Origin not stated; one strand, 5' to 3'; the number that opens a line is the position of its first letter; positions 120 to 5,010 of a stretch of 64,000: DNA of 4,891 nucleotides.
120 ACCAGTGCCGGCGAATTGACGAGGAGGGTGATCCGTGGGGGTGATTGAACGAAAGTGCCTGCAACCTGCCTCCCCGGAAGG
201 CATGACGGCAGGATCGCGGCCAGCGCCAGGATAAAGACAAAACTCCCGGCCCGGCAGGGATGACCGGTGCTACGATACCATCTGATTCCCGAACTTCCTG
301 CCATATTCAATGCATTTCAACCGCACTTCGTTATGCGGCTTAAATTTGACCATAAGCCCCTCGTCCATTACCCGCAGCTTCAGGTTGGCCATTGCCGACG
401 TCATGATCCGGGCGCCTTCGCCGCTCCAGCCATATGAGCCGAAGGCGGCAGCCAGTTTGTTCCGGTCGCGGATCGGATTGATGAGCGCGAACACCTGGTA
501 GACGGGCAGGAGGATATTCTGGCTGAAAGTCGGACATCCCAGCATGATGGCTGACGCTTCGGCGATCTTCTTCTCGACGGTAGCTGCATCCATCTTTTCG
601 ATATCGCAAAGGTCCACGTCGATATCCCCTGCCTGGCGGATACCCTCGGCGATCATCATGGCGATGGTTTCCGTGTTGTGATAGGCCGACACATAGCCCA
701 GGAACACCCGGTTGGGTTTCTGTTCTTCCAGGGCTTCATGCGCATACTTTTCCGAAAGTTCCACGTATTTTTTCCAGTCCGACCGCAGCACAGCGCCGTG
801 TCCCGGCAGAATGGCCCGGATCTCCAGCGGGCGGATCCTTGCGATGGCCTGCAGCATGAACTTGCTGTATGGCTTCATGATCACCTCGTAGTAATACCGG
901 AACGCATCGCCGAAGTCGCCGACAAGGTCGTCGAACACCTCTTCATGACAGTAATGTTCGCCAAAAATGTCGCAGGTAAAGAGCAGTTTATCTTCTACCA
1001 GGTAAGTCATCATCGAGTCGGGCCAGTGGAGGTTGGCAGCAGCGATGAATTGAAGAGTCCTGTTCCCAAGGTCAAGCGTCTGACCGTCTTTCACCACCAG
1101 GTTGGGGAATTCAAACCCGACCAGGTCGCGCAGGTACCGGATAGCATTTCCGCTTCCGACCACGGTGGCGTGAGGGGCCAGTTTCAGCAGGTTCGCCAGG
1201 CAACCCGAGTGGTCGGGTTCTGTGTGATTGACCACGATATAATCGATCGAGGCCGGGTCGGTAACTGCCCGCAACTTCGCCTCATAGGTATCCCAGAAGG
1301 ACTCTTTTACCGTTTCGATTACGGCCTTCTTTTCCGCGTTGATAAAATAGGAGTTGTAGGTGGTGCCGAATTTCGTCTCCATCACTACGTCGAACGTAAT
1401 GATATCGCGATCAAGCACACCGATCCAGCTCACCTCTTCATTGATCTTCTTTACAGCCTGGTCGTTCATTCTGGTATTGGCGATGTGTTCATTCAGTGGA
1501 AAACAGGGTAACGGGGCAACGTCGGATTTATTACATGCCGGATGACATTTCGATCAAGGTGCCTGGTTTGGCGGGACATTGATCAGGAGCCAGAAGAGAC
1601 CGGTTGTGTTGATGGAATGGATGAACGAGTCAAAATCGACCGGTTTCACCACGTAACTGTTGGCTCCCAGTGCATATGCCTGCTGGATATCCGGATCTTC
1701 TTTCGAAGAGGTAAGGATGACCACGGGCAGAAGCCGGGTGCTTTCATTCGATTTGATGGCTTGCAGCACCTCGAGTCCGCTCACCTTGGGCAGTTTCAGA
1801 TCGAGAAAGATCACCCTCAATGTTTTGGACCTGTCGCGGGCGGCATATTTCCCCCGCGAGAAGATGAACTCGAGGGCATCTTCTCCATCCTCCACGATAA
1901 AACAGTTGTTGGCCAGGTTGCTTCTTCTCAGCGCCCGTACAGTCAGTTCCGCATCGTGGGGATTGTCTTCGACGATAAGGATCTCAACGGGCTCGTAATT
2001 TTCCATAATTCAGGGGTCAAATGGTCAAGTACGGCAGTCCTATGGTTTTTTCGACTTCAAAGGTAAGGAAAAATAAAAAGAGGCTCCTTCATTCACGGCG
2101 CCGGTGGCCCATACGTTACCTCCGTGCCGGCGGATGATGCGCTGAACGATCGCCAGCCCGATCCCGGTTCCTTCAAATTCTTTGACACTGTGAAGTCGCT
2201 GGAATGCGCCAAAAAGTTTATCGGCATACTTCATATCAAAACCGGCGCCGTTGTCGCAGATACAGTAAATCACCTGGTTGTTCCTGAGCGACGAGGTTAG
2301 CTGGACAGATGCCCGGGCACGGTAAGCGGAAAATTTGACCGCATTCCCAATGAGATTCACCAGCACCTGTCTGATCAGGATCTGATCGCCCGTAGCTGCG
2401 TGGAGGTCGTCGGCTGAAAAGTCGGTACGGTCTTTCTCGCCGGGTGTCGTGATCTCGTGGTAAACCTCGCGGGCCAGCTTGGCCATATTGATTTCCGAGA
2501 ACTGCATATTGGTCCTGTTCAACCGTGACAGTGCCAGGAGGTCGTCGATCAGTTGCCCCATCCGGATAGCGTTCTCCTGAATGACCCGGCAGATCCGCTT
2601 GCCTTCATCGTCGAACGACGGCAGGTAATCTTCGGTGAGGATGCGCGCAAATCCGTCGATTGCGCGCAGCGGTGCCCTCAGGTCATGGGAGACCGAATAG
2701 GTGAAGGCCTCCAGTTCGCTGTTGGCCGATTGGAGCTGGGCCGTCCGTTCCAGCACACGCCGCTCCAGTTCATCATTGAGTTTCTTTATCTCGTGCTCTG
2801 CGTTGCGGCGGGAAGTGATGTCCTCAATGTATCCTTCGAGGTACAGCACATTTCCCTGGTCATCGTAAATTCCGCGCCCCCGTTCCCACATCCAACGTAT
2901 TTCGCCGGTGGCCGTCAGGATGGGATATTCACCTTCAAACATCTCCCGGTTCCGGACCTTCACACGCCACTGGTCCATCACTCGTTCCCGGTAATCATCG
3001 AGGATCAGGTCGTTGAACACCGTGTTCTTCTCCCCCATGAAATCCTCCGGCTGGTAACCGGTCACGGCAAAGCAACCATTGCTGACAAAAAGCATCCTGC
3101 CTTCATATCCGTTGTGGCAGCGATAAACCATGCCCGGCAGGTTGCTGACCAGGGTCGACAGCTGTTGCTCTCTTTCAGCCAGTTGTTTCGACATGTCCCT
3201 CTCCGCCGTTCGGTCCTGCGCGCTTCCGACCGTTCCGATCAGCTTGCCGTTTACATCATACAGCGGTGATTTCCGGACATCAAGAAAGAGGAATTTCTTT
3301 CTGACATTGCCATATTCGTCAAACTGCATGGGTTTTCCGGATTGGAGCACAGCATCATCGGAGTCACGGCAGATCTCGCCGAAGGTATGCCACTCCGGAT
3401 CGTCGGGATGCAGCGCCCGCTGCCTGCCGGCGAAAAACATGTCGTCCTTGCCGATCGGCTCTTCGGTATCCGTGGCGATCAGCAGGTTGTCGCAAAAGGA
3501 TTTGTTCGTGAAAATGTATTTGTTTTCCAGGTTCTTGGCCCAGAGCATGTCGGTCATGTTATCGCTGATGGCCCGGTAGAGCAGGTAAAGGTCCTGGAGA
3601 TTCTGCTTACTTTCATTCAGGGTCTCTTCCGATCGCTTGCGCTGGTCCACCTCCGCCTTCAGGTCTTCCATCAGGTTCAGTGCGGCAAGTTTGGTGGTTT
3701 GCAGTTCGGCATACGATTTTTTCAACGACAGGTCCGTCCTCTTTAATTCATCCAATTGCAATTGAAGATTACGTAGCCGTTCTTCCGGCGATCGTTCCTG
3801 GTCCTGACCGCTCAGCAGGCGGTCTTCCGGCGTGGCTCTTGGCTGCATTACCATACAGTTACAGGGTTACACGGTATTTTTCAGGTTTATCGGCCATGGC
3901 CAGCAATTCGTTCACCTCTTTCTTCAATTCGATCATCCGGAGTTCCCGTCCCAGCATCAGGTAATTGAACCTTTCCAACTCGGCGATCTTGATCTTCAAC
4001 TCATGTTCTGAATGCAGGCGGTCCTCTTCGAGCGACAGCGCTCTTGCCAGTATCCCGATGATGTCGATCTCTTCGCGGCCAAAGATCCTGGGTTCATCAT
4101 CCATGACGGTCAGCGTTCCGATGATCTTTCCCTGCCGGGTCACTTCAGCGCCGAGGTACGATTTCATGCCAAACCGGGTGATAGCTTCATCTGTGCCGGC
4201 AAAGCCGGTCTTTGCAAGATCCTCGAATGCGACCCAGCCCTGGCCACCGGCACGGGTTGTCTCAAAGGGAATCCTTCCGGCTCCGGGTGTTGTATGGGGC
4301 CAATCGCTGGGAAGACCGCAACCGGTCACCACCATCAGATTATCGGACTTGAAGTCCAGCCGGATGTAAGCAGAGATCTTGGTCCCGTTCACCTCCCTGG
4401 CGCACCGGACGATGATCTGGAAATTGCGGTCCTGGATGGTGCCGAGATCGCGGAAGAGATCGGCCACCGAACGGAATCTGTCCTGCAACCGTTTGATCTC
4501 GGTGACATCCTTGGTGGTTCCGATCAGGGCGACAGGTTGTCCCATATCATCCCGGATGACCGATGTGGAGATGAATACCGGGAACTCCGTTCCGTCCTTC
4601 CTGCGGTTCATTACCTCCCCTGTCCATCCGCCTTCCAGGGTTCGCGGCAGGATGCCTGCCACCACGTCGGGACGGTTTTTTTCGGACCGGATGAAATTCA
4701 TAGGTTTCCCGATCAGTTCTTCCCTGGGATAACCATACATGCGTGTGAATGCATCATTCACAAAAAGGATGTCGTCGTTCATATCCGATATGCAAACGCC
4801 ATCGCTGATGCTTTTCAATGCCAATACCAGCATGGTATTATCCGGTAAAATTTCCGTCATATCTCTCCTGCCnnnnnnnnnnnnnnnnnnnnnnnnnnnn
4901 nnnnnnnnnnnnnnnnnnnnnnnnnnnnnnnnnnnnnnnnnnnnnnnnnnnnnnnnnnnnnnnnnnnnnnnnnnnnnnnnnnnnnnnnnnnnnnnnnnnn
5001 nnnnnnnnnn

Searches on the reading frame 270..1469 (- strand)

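Call 57: search_protein_families(library=pfam, proteins=[window:270-1469:-], max_evalue=0.0001)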
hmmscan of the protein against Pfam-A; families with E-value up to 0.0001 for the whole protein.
window:270-1469:- (399 aa): 3 families
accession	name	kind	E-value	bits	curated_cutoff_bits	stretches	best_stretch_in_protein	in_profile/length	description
PF19583.5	ODP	-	1.9e-21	77.3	27.2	1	38-225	3-194/194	ODP family beta lactamase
PF00753.33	Lactamase_B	-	1.5e-09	38.5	22.7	1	39-179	7-161/196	Metallo-beta-lactamase superfamily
PF00258.30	Flavodoxin_1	-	9.8e-09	35.9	25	1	259-388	3-141/143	Flavodoxin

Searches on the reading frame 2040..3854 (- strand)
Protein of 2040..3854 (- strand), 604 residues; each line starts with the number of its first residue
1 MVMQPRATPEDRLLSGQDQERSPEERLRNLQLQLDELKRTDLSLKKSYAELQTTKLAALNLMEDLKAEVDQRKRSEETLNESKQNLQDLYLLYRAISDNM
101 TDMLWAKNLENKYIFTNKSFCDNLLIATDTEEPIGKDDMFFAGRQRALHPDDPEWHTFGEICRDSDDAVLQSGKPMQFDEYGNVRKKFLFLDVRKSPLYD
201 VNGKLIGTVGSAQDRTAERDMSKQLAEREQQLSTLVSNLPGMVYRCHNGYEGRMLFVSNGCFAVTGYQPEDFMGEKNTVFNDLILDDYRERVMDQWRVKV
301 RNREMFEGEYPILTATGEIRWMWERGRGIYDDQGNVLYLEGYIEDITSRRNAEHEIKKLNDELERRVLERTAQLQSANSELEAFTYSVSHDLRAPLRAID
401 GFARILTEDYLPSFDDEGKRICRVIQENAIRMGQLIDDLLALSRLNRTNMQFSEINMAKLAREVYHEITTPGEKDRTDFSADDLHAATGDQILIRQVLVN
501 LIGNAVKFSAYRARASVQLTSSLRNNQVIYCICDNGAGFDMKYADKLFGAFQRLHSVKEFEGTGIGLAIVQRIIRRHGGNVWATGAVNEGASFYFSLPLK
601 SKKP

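Call 34: search_protein_families(library=ncbifam, proteins=[window:2040-3854:-], max_evalue=0.0001)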
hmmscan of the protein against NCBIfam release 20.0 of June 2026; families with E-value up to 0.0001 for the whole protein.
window:2040-3854:- (604 aa): 82 families (the best 25 are shown)
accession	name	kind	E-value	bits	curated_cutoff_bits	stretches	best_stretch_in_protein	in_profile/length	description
NF047465.1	hybrid_HK_LvrA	exception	1.1e-73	248.7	1200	1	372-598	591-817/819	hybrid histidine kinase/response regulator LvrA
NF041880.1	EPS_EpsF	equivalog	7.1e-37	127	900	1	218-598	134-492/492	response regulator EpsF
NF047874.1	MASE3_PAS_HK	subfamily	1.9e-36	126.1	560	1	216-601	251-627/655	MASE3 domain-containing sensor histidine kinase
NF046044.1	PnpS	equivalog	4.5e-36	124.7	400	1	382-598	171-390/390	two-component system histidine kinase PnpS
TIGR02966.1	phoR_proteo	equivalog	5.6e-36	124.2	334.2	1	376-596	109-332/333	phosphate regulon sensor histidine kinase PhoR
NF008468.0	PRK11360.1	equivalog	1.2e-35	123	646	1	363-603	378-612/616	two-component system sensor histidine kinase AtoS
NF006800.0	PRK09303.1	equivalog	1.3e-35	123.1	342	1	352-601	123-379/383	histidine kinase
NF008302.0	PRK11091.1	equivalog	3.8e-35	121.3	838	2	312-600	232-506/779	aerobic respiration two-component sensor histidine kinase ArcB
TIGR02956.1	TMAO_torS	equivalog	3.6e-34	118.1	676.5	1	355-603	435-686/967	TMAO reductase system sensor histidine kinase/response regulator TorS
NF033092.0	HK_WalK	equivalog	1e-33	116.8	725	1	369-599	360-594/594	cell wall metabolism sensor histidine kinase WalK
NF045595.1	HK_scytonemin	equivalog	2.3e-32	112.2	865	1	201-599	253-635/637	scytonemin biosynthesis sensor histidine kinase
NF008312.0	PRK11100.1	equivalog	1.8e-31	109.5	356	1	339-599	213-474/477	two-component system sensor histidine kinase CreC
NF038297.2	hybrid_HK_HrmK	equivalog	2.7e-28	99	725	1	345-602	210-460/607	hybrid histidine kinase/response regulator HrmK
NF011874.0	PRK15347.1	equivalog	4.6e-28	97.8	852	1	356-602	366-617/921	two component system sensor kinase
NF007793.0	PRK10490.1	equivalog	9.9e-26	90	1123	1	364-601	643-884/895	two-component system sensor histidine kinase KdpD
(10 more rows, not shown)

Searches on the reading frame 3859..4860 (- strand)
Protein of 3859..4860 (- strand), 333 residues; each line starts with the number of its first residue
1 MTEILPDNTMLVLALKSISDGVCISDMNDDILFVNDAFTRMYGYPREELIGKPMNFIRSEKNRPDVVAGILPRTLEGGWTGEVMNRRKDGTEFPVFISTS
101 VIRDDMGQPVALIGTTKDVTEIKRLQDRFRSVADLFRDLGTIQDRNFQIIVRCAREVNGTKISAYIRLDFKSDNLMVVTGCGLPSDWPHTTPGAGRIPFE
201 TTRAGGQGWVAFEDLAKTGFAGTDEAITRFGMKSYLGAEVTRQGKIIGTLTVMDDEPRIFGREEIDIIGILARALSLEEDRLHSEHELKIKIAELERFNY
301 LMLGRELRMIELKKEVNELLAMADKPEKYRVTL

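Call 57: search_protein_families(library=pfam, proteins=[window:3859-4860:-], max_evalue=0.0001)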
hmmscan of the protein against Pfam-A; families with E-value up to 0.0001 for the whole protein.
window:3859-4860:- (333 aa): 6 families
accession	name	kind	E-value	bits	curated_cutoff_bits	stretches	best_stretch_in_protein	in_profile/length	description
PF13426.13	PAS_9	-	1e-18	67.9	27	1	19-121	1-103/103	PAS domain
PF00989.32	PAS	-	6.5e-12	45.9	22.6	1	10-119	2-113/113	PAS fold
PF08447.18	PAS_3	-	3.7e-11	43.6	25.6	1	31-115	1-88/89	PAS fold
PF08448.16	PAS_4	-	1.8e-09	38.2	23.1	1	15-122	1-108/110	PAS fold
PF13188.13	PAS_8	-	1.5e-07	31.5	21.8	1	15-56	7-49/65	PAS domain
PF01590.32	GAF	-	6.2e-05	24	22.4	1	206-277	62-131/133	GAF domain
